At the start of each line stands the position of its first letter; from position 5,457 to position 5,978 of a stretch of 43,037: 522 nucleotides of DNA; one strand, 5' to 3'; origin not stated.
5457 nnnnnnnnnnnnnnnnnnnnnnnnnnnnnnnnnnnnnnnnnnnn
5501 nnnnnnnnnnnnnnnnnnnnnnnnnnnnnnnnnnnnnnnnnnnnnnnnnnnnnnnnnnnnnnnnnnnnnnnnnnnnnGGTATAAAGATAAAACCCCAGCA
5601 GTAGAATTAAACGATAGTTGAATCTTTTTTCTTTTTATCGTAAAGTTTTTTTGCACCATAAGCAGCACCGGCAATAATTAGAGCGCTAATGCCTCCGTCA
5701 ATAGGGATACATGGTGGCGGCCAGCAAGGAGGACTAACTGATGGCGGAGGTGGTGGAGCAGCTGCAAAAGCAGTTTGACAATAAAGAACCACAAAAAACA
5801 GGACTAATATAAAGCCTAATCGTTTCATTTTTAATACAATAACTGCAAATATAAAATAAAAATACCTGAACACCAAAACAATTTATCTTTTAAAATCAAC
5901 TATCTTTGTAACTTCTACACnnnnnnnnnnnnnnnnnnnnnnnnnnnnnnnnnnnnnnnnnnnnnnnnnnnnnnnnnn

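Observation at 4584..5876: The XrtF cassette is headed by a 73-aa secreted Pro/Cys-rich mini-protein with a P-I-D-G-G + TM + Lys-cluster tail, a candidate cognate XrtF substrate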

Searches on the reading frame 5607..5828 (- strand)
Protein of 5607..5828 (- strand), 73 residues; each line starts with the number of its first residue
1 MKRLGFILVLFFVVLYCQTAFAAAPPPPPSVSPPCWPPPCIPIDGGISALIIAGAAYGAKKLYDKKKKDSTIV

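Call 3: search_protein_families(library=ncbifam, proteins=[window:5607-5828:-], max_evalue=1)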
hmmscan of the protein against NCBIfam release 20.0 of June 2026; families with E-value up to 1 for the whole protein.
window:5607-5828:- (73 aa): 2 families
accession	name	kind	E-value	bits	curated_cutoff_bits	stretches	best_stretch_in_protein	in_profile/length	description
NF046080.1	PID_CTERM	domain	2.3e-11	43.3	26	1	42-65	2-25/25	PID-CTERM protein-sorting domain-containing protein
NF040843.1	SE2200_fam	equivalog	0.83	9.8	30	0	50-66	8-24/33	SE2200 family small protein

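Call 4: search_protein_families(library=pfam, proteins=[window:5607-5828:-], max_evalue=1)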
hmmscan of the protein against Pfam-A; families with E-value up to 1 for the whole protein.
window:5607-5828:- (73 aa): 1 family
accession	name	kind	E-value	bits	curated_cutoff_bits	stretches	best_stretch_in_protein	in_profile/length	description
PF17638.7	UL42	-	0.11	12.9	25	1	16-40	25-49/125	HCMV UL42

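Call 10: find_homologous_proteins(query=window:5607-5828:-, max_evalue=0.01)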
Query window:5607-5828:- (73 aa): 187 proteins with E <= 0.01 among 188 candidates; the best 120 are listed.
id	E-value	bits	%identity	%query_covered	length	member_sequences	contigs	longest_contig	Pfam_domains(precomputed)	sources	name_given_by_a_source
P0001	8.1e-38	145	93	99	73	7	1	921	PF28310.1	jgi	-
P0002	1.5e-31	125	78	81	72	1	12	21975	PF28310.1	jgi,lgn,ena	jgi:hypothetical protein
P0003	2.9e-31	124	71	81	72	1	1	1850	PF28310.1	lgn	-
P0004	3.9e-31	124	78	99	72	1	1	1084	PF28310.1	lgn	-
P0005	1.4e-30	122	65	66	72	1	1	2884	PF28310.1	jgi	jgi:hypothetical protein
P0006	3.7e-30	121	75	81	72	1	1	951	PF28310.1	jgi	-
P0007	4.7e-30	121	76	79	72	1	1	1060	PF28310.1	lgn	-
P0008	4.7e-30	121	79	100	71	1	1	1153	PF28310.1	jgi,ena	jgi:hypothetical protein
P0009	4.9e-30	120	73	81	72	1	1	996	PF28310.1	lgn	-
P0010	7.5e-30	120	75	81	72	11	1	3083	PF28310.1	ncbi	-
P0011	8.2e-30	120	73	81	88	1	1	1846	PF28310.1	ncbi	-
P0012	9.7e-30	120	63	66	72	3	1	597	PF28310.1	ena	-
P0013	1.6e-29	119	77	100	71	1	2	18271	PF28310.1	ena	-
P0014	1.7e-29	119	58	66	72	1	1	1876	PF28310.1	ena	-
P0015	4.3e-29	117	69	99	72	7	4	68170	PF28310.1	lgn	-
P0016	5.3e-29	117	66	81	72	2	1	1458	PF28310.1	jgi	jgi:hypothetical protein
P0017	1.8e-28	115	71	81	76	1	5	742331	PF28310.1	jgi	jgi:hypothetical protein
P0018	2.8e-28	115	67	99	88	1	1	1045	PF28310.1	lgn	-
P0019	4.0e-28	114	69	81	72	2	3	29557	PF28310.1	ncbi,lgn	-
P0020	5.0e-28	114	69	99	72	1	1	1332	PF28310.1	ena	-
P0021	7.6e-28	114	64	81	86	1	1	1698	PF28310.1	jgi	-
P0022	8.2e-28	113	66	81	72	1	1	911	PF28310.1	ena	-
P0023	9.3e-28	113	67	99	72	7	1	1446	PF28310.1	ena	-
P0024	1.5e-27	113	66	81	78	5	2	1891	PF28310.1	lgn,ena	-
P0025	2.3e-27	112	69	81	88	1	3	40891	PF28310.1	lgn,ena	-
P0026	3.4e-27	111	66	81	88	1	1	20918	PF28310.1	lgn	-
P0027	4.4e-27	111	66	81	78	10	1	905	PF28310.1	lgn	-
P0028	7.3e-27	110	69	66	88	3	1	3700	PF28310.1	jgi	jgi:hypothetical protein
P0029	1.4e-26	110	65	99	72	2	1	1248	PF28310.1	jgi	-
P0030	2.2e-26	109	64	79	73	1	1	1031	PF28310.1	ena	-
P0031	2.4e-26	109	69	96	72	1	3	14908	PF28310.1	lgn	-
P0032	9.5e-26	107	64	96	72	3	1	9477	PF28310.1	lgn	-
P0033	4.9e-25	105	90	29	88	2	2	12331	PF28310.1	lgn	-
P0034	5.1e-25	105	61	99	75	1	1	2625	PF28310.1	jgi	-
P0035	1.7e-24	103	68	81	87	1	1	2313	PF28310.1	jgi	jgi:hypothetical protein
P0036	2.6e-24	102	68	81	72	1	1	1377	PF28310.1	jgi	jgi:hypothetical protein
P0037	1.2e-22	97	61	99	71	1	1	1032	PF28310.1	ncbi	-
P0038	1.4e-22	97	65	97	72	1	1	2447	PF28310.1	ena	-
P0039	2.2e-22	96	66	81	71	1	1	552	PF28310.1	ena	-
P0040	3.8e-22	95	59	100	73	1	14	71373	PF28310.1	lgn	-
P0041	1.3e-21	94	59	100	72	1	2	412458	PF28310.1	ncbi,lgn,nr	ncbi:MAG: hypothetical protein JNJ41_17500 [Bacteroidia bacterium]|nr:hypothetical protein [Bacteroi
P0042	1.3e-21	94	63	89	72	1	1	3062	PF28310.1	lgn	-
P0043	2.0e-21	93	66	90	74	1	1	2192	PF28310.1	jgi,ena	-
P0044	2.1e-21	93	65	89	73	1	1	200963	PF28310.1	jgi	-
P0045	2.8e-21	93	61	97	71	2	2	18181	PF28310.1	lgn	-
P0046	3.7e-21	92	60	93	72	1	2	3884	PF28310.1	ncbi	-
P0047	3.9e-21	92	84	42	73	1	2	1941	PF28310.1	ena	-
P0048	5.1e-21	92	52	96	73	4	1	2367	PF28310.1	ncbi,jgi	jgi:hypothetical protein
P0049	5.6e-21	92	58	97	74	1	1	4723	PF28310.1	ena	-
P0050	5.7e-21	92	72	40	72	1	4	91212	PF28310.1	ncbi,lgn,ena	-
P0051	8.4e-21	91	71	78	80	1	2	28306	PF28310.1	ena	-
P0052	1.2e-20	91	50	99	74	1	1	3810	PF28310.1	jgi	jgi:hypothetical protein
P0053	1.3e-20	90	81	42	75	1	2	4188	PF28310.1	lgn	-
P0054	1.4e-20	90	63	89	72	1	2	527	PF28310.1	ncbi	-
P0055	1.8e-20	90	62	85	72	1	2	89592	PF28310.1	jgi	jgi:hypothetical protein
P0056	1.9e-20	90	64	82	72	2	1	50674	PF28310.1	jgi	jgi:hypothetical protein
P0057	1.9e-20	90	53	100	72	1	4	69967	PF28310.1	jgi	jgi:hypothetical protein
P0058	2.4e-20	90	75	44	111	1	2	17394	PF28310.1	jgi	jgi:hypothetical protein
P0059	2.6e-20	90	59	100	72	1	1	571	PF28310.1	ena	-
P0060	2.7e-20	89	53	100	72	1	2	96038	PF28310.1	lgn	-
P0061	2.8e-20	89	56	99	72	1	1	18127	PF28310.1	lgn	-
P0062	2.9e-20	89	72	44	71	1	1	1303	PF28310.1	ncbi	-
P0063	4.0e-20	89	73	45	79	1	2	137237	PF28310.1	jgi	jgi:hypothetical protein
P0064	4.3e-20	89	59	100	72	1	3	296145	PF28310.1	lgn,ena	-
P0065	7.5e-20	88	56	70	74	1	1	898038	PF28310.1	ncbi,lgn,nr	ncbi:MAG: hypothetical protein IPM51_02795 [Sphingobacteriaceae bacterium]|nr:hypothetical protein [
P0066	7.8e-20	88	66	88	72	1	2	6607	PF28310.1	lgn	-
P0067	8.2e-20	88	61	88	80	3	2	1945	PF28310.1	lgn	-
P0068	1.1e-19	88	83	41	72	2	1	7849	PF28310.1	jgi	jgi:hypothetical protein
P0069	1.1e-19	88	52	100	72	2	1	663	PF28310.1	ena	-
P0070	1.3e-19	87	64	86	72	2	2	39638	PF28310.1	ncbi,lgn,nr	ncbi:MAG: hypothetical protein HYX39_04415 [Bacteroidetes bacterium]|nr:hypothetical protein [Bacter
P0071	1.3e-19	87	69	53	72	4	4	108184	PF28310.1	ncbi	-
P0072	1.3e-19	87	66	90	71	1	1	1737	PF28310.1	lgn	-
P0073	1.3e-19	87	77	48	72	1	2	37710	PF28310.1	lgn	-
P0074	2.2e-19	87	64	84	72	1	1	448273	PF28310.1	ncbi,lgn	-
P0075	2.3e-19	87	69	53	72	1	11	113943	PF28310.1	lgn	-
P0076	3.1e-19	86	58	90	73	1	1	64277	PF28310.1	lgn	-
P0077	3.2e-19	86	55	100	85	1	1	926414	PF28310.1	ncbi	-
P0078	3.4e-19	86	59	99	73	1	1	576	PF28310.1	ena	-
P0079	3.6e-19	86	73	41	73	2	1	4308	PF28310.1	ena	-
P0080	4.1e-19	86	56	92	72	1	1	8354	PF28310.1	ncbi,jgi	jgi:hypothetical protein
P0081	4.3e-19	86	59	95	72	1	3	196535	PF28310.1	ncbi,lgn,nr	ncbi:MAG: hypothetical protein Q7W45_00425 [Bacteroidota bacterium]|nr:hypothetical protein [Bactero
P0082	4.4e-19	86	85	47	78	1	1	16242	PF28310.1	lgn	-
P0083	4.6e-19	86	55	96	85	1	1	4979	PF28310.1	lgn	-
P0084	5.5e-19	85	72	44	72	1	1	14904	PF28310.1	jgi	jgi:hypothetical protein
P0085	6.1e-19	85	60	85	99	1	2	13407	PF28310.1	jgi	jgi:hypothetical protein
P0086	6.8e-19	85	78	49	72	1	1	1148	PF28310.1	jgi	jgi:hypothetical protein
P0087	6.8e-19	85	66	92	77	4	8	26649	PF28310.1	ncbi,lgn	ncbi:MAG: hypothetical protein OHK0036_10670 [Bacteroidia bacterium]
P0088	7.2e-19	85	61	88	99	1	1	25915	PF28310.1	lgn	-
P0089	7.2e-19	85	81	42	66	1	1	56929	PF28310.1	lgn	-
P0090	9.5e-19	85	70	45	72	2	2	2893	PF28310.1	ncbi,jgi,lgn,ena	jgi:hypothetical protein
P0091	1.1e-18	84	65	47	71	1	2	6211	PF28310.1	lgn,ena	-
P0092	1.2e-18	84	78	51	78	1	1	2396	PF28310.1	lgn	-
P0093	1.8e-18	84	72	44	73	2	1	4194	PF28310.1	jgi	jgi:hypothetical protein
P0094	1.9e-18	84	69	53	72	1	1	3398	PF28310.1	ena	-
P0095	2.2e-18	83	76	34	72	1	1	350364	PF28310.1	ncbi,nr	ncbi:MAG: hypothetical protein JST26_06220 [Bacteroidetes bacterium]|nr:hypothetical protein [Bacter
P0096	2.2e-18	83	78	49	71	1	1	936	PF28310.1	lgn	-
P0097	2.5e-18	83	60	79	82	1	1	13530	PF28310.1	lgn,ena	-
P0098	2.6e-18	83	66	44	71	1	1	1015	PF28310.1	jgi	jgi:hypothetical protein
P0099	2.6e-18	83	78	51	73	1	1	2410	PF28310.1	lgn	-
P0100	2.7e-18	83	66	73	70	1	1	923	PF28310.1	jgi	-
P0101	5.2e-18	82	57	92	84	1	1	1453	PF28310.1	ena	-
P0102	6.0e-18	82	56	86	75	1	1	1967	PF28310.1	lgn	-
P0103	7.7e-18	82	73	45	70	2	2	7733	PF28310.1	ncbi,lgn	ncbi:MAG: PID-CTERM protein-sorting domain-containing protein [Bacteroidia bacterium]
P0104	8.4e-18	82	57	86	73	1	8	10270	PF28310.1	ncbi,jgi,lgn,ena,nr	ncbi:MAG: hypothetical protein SGJ15_13340 [Bacteroidota bacterium]|nr:hypothetical protein [Bactero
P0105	1.1e-17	81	68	42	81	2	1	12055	PF28310.1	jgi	jgi:hypothetical protein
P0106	1.1e-17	81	79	52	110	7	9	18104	PF28310.1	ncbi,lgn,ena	-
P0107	1.1e-17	81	71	42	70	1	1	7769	PF28310.1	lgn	-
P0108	1.7e-17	81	69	44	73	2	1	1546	PF28310.1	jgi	jgi:hypothetical protein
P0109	1.8e-17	81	76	38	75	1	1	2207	PF28310.1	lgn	-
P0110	2.0e-17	80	63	85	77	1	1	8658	PF28310.1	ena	-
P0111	2.8e-17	80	72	49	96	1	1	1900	PF28310.1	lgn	-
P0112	2.9e-17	80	58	90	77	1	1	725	PF28310.1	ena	-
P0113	3.3e-17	80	72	42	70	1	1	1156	PF28310.1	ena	-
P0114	3.8e-17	79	63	82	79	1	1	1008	PF28310.1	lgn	-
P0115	4.0e-17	79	58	90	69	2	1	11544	PF28310.1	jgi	jgi:hypothetical protein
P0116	4.2e-17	79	51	96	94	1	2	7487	PF28310.1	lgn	-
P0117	5.7e-17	79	54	95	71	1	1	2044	PF28310.1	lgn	-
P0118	5.9e-17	79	75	38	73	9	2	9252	PF28310.1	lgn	-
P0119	6.9e-17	79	68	45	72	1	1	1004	PF28310.1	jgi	-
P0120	1.3e-16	78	73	36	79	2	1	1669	PF28310.1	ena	-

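Call 14: find_encoding_contigs(protein=P0065, flank=6000, max_places=2)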
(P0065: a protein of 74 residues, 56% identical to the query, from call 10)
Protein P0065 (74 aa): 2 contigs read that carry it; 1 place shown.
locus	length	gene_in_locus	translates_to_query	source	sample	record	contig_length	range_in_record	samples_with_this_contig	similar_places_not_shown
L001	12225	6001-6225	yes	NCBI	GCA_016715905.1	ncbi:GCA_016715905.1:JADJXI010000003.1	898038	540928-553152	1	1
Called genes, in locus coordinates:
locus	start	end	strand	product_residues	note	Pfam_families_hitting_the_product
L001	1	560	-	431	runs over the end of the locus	PF00005:ABC_tran, PF14524:Wzt_C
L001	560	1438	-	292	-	PF01061:ABC2_membrane, PF12698:ABC2_membrane_3 (weak)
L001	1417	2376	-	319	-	PF00106:adh_short (weak), PF01073:3Beta_HSD, PF01370:Epimerase, PF02719:Polysacc_synt_2, PF04321:RmlD_sub_bind (weak), PF07993:NAD_binding_4 (weak), PF16363:GDP_Man_Dehyd, PF13460:NAD_binding_10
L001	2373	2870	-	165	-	PF02357:NusG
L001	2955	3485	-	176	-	-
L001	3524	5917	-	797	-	PF02706:Wzz (weak), PF01656:CbiA (weak), PF10609:ParA (weak), PF13614:AAA_31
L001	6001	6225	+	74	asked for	PF28310:PID_CTERM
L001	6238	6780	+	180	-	-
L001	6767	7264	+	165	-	-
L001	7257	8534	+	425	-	PF00464:SHMT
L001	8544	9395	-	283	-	-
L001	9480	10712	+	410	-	PF01773:Nucleos_tra2_N, PF07670:Gate, PF07662:Nucleos_tra2_C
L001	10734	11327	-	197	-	-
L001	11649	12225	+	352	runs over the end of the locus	PF18962:Por_Secre_tail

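Call 15: find_encoding_contigs(protein=P0077, flank=6000, max_places=2)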
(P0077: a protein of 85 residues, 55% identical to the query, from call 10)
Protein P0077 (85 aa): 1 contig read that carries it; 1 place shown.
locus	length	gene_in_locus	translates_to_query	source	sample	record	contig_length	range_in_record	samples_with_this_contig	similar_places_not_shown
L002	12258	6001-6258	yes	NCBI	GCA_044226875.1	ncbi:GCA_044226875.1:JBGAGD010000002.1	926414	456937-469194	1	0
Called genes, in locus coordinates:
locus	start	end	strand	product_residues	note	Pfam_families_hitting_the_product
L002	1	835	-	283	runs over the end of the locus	PF01061:ABC2_membrane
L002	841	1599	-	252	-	PF00977:His_biosynth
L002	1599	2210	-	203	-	PF00117:GATase, PF07685:GATase_3 (weak), PF01174:SNO (weak), PF07722:Peptidase_C26 (weak)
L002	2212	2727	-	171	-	PF02357:NusG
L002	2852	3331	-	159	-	-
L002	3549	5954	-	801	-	PF02706:Wzz, PF13807:GNVR, PF01656:CbiA (weak), PF13614:AAA_31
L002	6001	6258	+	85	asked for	PF28310:PID_CTERM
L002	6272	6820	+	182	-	PF09721:Exosortase_EpsH (weak)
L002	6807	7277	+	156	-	-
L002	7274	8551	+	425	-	PF00464:SHMT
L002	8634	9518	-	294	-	-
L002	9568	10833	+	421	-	PF01773:Nucleos_tra2_N, PF07670:Gate, PF07662:Nucleos_tra2_C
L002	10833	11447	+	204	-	PF14378:PAP2_3, PF01569:PAP2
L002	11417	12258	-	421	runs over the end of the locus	PF00202:Aminotran_3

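Call 16: find_encoding_contigs(protein=P0095, flank=6000, max_places=2)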
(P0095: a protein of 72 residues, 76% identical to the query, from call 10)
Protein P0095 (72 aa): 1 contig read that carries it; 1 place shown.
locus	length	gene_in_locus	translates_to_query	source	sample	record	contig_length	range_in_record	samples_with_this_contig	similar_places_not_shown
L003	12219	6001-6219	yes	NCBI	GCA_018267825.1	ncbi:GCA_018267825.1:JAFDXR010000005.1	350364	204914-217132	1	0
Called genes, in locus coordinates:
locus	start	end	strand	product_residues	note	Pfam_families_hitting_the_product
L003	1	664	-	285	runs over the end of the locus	PF01061:ABC2_membrane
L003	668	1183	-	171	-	PF02357:NusG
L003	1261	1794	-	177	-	-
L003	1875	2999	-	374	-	PF01041:DegT_DnrJ_EryC1, PF00155:Aminotran_1_2 (faint)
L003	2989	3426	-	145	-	-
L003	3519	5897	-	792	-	-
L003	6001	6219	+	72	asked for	PF28310:PID_CTERM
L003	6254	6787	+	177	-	PF09721:Exosortase_EpsH (weak)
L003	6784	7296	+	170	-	-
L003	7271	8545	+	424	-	PF00464:SHMT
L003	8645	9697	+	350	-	PF01103:Omp85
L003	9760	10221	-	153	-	-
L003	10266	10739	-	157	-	-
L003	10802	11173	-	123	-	-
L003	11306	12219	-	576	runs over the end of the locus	PF17899:Peptidase_M61_N, PF05299:Peptidase_M61, PF17820:PDZ_6 (weak)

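Call 24: search_protein_representatives(alignment_id=A1)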
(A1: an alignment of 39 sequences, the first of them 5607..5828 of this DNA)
Query: 39 sequences, 72 profile positions. Proteins with E-value up to 0.001 (for the whole library): 2446; up to 1e-10: 157; up to 1e-30: 0. The best 150 are listed.
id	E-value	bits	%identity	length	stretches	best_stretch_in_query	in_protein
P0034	3.0e-30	119.9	-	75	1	1-71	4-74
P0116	6.5e-27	109.2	-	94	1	4-71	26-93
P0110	7.3e-26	105.8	-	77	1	9-71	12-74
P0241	1.8e-22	95.0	-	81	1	4-68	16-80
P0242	1.9e-22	94.9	-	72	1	1-70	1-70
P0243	3.3e-21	90.9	-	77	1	5-70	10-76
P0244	4.9e-21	90.4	-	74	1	6-69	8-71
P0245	6.3e-21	90.0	-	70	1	4-68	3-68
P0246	7.8e-21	89.7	-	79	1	8-69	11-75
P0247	7.8e-21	89.7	-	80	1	10-68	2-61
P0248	2.0e-20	88.4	-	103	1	2-67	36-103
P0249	3.8e-20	87.5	-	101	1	3-67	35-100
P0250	3.8e-20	87.5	-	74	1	2-68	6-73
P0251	9.4e-20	86.3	-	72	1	4-68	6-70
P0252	1.2e-19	86.0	-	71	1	1-69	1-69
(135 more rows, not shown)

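Call 41: find_encoding_contigs(protein=P0116, flank=5000, max_places=2)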
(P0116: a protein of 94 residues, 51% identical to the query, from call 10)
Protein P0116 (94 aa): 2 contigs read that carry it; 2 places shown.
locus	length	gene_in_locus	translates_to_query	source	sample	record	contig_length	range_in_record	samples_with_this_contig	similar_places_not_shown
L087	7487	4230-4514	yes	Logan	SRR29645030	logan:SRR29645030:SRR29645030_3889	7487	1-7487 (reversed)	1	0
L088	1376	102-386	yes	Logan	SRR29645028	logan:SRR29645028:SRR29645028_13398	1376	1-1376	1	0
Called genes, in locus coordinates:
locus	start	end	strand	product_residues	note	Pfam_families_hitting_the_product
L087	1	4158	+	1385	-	?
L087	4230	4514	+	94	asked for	PF28310:PID_CTERM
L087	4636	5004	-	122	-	PF05635:23S_rRNA_IVP, PF22296:bAvd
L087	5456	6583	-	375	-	PF01041:DegT_DnrJ_EryC1, PF00155:Aminotran_1_2, PF00266:Aminotran_5 (weak)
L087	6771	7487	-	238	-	?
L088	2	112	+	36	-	?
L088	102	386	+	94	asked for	PF28310:PID_CTERM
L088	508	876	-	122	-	PF05635:23S_rRNA_IVP, PF22296:bAvd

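Call 42: search_protein_families(library=ncbifam, proteins=[L087:1-4158:+], max_evalue=0.001)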
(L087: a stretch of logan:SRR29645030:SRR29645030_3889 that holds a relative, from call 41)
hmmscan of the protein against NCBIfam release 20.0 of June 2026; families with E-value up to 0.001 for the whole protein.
L087:1-4158:+ (1385 aa): 0 families

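Call 77: list_cluster_members(proteins=[window:5607-5828:-, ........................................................, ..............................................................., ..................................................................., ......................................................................, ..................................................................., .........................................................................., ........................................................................, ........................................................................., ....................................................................])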
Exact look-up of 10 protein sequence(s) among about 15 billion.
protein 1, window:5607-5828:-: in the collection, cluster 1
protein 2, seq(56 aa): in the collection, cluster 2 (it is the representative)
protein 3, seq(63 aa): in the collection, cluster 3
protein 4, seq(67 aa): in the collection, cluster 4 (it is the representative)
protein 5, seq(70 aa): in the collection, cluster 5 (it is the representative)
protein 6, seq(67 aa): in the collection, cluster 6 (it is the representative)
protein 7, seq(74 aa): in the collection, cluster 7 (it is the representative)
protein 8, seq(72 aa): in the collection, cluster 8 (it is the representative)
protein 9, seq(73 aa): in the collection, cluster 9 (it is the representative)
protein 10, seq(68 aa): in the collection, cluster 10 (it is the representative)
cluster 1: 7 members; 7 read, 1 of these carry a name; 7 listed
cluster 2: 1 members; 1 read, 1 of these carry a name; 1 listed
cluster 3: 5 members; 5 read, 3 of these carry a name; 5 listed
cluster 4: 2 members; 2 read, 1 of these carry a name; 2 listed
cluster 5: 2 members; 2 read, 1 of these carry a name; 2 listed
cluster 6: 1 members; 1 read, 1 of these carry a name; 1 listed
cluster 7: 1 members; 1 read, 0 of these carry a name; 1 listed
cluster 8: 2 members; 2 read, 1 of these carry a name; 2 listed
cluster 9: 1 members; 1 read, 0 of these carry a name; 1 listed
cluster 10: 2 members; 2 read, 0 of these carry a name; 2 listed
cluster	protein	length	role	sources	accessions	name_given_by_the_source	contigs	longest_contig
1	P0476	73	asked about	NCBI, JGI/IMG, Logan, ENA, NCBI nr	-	-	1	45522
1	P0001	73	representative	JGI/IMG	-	-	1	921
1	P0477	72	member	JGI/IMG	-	hypothetical protein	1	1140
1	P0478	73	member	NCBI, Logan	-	-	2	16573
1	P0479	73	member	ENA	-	-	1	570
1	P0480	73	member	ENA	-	-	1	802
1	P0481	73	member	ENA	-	-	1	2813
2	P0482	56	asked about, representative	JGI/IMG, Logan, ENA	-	hypothetical protein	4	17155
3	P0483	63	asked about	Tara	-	strand:- start:2713 stop:2904 length:192 start_codon:yes stop_codon:yes gene_type:complete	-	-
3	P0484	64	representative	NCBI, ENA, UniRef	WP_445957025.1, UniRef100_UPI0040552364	PID-CTERM protein-sorting domain-containing protein [Yeosuana sp.] | PID-CTERM protein-sorting domain-containing protein n=1 Tax=Yeosuana sp. TaxID=2529388 ...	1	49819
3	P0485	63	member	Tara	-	strand:+ start:1204 stop:1395 length:192 start_codon:yes stop_codon:yes gene_type:complete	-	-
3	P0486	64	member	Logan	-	-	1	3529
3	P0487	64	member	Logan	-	-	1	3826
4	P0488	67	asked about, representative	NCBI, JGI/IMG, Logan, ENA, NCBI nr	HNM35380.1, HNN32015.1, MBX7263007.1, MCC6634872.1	MAG TPA: hypothetical protein PKJ70_09010 [Chitinophagaceae bacterium] | hypothetical protein [Chitinophagaceae bacterium]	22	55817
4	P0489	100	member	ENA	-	-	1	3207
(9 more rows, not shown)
